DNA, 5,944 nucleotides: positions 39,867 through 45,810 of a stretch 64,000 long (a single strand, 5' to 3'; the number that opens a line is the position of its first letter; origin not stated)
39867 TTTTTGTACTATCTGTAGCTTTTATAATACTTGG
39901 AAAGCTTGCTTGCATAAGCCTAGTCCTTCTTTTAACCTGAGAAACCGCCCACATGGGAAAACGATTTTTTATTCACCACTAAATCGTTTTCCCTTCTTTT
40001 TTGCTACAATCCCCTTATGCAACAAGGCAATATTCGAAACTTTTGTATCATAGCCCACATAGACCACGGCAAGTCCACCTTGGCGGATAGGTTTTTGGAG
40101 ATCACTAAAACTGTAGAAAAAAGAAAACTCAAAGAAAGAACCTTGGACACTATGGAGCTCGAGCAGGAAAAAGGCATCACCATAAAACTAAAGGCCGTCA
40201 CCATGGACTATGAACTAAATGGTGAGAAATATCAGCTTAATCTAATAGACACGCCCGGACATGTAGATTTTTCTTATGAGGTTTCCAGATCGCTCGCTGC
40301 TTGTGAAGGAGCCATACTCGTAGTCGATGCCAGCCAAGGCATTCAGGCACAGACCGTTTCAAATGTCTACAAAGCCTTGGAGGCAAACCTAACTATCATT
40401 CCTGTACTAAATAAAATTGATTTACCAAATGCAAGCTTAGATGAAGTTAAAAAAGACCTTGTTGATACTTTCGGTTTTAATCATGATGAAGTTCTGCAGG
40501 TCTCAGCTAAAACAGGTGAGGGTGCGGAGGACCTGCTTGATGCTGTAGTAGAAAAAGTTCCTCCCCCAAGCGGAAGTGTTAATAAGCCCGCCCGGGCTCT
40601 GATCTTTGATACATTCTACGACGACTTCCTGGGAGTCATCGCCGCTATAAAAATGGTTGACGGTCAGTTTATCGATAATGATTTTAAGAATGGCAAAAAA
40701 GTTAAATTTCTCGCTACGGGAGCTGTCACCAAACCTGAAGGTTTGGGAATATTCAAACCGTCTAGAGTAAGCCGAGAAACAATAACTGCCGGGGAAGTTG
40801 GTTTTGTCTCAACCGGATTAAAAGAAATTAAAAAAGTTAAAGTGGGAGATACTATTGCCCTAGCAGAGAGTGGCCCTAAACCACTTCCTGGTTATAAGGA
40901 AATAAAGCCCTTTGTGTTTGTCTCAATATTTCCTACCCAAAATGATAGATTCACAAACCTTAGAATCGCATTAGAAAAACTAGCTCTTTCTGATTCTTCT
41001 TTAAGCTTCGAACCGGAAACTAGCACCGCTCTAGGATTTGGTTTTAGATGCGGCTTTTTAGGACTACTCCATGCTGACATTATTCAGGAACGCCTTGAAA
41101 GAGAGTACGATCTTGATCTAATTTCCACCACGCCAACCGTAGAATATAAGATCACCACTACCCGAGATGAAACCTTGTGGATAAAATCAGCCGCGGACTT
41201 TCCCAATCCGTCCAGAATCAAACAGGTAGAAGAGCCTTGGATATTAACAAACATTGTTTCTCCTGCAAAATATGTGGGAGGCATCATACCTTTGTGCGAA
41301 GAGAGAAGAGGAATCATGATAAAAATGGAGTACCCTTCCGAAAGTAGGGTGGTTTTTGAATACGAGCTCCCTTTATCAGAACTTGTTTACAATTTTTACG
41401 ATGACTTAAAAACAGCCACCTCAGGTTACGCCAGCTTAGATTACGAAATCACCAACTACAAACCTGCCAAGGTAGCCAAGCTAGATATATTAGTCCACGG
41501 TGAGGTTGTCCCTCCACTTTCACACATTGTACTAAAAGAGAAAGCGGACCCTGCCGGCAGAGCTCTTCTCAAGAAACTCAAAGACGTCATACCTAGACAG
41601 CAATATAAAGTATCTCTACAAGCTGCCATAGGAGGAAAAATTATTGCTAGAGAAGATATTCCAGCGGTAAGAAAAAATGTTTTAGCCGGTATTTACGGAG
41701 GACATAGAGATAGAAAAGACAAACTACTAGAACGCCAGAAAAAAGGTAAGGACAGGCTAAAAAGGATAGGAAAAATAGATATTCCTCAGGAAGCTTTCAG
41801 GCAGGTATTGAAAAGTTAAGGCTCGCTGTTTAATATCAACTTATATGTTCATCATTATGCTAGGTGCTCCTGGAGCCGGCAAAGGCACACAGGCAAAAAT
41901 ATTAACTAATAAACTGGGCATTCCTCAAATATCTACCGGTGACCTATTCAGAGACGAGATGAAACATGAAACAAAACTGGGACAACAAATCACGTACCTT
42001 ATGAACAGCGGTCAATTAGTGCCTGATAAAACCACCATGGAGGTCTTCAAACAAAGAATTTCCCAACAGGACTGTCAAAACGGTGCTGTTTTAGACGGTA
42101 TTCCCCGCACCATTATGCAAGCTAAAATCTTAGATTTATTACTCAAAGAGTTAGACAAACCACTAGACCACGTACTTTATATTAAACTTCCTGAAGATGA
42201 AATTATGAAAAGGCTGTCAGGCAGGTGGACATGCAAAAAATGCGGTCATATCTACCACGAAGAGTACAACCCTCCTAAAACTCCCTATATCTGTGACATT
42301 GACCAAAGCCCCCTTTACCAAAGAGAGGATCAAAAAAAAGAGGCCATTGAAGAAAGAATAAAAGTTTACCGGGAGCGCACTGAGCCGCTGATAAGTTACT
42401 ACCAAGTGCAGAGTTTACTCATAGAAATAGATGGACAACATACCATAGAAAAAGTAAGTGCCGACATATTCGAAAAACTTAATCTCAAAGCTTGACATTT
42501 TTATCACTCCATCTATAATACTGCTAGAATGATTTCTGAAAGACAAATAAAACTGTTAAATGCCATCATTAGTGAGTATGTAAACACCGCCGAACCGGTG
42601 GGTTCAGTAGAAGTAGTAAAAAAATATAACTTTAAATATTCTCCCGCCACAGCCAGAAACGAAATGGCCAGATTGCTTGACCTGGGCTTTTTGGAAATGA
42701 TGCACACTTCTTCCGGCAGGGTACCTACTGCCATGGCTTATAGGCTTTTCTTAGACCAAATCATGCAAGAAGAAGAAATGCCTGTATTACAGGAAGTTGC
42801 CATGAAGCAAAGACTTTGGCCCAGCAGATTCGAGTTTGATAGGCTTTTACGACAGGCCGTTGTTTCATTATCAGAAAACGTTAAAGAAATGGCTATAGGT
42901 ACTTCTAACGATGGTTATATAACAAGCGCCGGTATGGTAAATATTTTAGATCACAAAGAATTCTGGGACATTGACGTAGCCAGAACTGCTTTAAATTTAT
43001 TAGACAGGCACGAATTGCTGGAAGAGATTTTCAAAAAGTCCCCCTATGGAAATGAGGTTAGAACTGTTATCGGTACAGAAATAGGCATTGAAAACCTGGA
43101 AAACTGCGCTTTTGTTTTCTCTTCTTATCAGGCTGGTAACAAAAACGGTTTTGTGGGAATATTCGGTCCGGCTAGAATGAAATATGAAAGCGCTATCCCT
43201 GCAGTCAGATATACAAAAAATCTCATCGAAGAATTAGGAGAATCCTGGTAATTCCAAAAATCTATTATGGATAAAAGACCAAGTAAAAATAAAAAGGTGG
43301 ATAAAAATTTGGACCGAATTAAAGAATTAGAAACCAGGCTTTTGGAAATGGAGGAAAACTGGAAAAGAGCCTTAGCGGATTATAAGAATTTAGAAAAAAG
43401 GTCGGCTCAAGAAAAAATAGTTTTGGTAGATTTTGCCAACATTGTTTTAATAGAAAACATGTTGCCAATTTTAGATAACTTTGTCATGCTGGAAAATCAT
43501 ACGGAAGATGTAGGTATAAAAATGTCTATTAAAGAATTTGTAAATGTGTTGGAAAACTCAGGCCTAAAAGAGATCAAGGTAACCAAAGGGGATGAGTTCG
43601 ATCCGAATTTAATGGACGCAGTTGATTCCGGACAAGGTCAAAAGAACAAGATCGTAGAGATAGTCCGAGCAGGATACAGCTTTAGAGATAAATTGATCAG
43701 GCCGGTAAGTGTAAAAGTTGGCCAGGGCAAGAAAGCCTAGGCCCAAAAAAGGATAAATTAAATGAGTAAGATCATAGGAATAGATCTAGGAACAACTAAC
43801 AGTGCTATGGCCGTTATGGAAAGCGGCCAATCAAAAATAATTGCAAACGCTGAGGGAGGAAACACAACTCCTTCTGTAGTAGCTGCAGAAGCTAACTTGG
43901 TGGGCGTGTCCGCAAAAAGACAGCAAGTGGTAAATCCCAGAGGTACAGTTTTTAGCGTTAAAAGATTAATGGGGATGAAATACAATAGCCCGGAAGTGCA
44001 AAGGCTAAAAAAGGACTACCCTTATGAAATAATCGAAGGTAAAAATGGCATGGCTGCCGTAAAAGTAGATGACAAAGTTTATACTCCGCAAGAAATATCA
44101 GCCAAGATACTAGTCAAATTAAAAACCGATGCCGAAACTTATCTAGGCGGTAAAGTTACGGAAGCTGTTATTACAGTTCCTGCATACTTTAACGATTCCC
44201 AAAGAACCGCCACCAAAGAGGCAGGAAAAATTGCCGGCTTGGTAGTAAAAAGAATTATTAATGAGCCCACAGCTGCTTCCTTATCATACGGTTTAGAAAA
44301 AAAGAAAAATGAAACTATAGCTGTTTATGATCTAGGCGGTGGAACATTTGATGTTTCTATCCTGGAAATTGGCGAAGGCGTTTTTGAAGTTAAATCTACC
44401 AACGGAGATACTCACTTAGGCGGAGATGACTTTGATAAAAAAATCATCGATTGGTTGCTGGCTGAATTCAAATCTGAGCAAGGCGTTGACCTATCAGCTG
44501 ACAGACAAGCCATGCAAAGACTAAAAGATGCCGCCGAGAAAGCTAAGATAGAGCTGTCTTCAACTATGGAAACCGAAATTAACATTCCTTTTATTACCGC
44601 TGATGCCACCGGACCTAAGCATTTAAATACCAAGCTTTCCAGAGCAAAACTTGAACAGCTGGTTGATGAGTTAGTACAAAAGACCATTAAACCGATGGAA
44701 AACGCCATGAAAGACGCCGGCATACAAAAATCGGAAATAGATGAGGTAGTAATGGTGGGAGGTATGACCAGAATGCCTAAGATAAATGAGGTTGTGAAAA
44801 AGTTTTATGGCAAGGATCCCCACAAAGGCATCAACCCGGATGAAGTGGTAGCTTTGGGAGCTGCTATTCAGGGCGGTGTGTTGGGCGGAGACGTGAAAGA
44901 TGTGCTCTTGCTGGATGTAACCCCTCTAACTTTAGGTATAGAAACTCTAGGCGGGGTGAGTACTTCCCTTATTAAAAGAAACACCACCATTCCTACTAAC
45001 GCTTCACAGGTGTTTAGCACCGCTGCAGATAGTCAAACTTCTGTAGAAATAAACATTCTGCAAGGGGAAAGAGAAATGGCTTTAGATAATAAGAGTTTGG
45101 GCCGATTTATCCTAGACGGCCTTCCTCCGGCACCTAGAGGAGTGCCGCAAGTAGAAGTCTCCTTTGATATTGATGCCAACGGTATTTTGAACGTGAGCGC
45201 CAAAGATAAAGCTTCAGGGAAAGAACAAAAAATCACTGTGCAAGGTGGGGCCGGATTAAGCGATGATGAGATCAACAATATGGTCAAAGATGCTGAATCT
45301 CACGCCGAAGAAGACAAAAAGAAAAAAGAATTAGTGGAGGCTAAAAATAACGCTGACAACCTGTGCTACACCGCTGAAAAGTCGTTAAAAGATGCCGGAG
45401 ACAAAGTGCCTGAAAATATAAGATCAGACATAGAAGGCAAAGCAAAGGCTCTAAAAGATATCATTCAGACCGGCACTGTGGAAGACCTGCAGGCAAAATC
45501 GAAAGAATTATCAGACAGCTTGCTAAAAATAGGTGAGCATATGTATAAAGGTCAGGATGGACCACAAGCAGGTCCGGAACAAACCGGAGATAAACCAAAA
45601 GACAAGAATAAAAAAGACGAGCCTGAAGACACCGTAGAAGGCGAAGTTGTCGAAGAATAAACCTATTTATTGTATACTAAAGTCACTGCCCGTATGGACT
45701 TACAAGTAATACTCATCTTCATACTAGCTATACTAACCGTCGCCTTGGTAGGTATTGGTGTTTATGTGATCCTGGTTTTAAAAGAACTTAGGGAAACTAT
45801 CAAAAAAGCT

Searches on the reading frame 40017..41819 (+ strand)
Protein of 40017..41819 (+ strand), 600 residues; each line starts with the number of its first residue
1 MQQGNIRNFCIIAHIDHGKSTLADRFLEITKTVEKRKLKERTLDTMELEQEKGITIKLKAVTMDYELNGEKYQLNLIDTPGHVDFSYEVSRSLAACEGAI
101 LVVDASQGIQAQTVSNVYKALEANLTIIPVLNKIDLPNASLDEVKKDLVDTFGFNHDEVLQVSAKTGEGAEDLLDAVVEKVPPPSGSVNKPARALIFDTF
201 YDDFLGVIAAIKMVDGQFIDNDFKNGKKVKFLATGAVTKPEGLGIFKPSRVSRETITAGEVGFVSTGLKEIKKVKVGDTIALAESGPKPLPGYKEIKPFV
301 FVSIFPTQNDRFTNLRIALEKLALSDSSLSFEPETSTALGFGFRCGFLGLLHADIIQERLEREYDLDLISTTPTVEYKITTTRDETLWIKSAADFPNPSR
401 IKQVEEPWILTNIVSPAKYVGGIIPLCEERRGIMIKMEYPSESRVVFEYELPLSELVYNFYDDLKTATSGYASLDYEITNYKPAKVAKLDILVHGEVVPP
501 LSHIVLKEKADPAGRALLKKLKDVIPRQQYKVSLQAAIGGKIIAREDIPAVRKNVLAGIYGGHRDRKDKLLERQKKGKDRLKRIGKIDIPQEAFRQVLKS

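Call 61: search_protein_families(library=pfam, proteins=[window:40017-41819:+], max_evalue=0.001)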
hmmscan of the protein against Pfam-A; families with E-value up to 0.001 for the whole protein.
window:40017-41819:+ (600 aa): 7 families
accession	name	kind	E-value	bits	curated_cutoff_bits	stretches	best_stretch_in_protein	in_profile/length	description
PF00009.33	GTP_EFTU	-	2.7e-58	197.1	26.5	1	5-183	2-188/188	Elongation factor Tu GTP binding domain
PF06421.17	LepA_C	-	1.3e-39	135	29.7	1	493-599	1-107/107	GTP-binding protein LepA C-terminus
PF00679.30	EFG_C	-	5.6e-20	71.6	27.9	1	404-490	2-87/89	Elongation factor G C-terminus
PF00071.28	Ras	-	1.4e-06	28.4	21.6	1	49-181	25-160/162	Ras family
PF01926.29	MMR_HSR1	-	3.4e-05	24.4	21.9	1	16-133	9-113/113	50S ribosome-binding GTPase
PF14492.12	EFG_III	-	4.1e-05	24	27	1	297-369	3-72/75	Elongation Factor G, domain III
PF00735.24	Septin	-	0.00032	20.5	26.2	0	12-85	10-75/280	Septin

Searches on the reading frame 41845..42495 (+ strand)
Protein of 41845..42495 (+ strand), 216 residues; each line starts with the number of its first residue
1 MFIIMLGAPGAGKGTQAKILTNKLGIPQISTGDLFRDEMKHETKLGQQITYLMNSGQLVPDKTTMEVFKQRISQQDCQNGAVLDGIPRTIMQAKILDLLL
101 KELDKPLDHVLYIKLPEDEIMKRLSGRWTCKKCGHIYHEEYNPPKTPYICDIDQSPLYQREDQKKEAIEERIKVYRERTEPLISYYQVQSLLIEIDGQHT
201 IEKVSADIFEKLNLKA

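Call 61: search_protein_families(library=pfam, proteins=[window:41845-42495:+], max_evalue=0.001)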
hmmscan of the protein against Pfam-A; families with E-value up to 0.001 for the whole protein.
window:41845-42495:+ (216 aa): 5 families
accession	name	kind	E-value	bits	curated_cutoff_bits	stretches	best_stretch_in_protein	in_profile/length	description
PF00406.28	ADK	-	5.4e-48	163.4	26.8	1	5-189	1-149/151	Adenylate kinase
PF13207.12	AAA_17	-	1.4e-28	100.3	27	1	6-127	1-122/136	AAA domain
PF05191.20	ADK_lid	-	5.1e-17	61.9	26.6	1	127-162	1-36/36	Adenylate kinase, active site lid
PF13238.12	AAA_18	-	2e-05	25.5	29.4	1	3-132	1-117/128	AAA domain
PF13671.12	AAA_33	-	0.00023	21.9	27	0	3-127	2-118/143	AAA domain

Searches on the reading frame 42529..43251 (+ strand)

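Call 61: search_protein_families(library=pfam, proteins=[window:42529-43251:+], max_evalue=0.001)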
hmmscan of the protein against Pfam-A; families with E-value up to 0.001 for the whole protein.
window:42529-43251:+ (240 aa): 2 families
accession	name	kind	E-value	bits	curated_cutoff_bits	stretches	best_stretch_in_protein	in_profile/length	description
PF01628.27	HrcA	-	2.5e-20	73.8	22.2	1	99-223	101-215/215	HrcA protein C terminal domain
PF03444.21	HrcA_DNA-bdg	-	0.00068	19.7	21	0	2-73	2-72/79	Winged helix-turn-helix transcription repressor, HrcA DNA-binding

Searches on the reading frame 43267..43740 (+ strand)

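Call 62: search_protein_families(library=pfam, proteins=[window:43267-43740:+], max_evalue=0.001)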
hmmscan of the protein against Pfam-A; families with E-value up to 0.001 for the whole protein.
window:43267-43740:+ (157 aa): 1 family
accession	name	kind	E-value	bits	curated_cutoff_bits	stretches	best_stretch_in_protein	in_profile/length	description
PF01025.24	GrpE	-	5.1e-29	101.5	25.8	1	6-152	8-164/165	GrpE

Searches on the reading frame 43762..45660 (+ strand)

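Call 62: search_protein_families(library=pfam, proteins=[window:43762-45660:+], max_evalue=0.001)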
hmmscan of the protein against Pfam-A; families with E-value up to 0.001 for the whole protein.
window:43762-45660:+ (632 aa): 2 families
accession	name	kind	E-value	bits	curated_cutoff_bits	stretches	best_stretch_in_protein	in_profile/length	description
PF00012.26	HSP70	-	2.8e-255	848.6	20.6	1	4-596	1-599/599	Hsp70 protein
PF06723.19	MreB_Mbl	-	4.2e-14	52.6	27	1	110-368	71-316/327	MreB/Mbl protein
